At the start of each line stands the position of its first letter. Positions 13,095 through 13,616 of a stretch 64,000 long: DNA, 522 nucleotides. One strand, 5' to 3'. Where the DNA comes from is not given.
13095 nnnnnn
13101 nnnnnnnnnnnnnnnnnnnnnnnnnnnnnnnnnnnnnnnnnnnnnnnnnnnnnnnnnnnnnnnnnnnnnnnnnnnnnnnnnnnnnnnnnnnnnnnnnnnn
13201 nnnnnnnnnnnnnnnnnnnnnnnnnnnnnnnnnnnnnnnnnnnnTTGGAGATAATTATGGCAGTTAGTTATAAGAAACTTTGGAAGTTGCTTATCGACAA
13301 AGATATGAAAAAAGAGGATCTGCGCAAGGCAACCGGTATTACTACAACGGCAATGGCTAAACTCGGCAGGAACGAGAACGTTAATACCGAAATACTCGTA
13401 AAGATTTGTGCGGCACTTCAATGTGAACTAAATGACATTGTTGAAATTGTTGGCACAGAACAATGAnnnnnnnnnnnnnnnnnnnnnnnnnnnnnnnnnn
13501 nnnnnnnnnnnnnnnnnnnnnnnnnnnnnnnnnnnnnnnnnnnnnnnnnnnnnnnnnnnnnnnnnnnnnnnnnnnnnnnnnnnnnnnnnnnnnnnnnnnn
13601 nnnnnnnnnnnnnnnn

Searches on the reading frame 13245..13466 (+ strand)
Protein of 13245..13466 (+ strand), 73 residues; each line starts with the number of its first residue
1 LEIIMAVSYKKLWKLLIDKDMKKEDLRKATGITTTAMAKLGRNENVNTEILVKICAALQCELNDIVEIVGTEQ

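Call 3: search_protein_families(library=pfam, proteins=[window:13245-13466:+], max_evalue=0.01)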
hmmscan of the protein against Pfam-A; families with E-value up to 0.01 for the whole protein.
window:13245-13466:+ (73 aa): 1 family
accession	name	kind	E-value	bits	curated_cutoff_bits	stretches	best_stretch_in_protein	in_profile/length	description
PF13443.12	HTH_26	-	9.1e-18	64.7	22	1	11-69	1-61/63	Cro/C1-type HTH DNA-binding domain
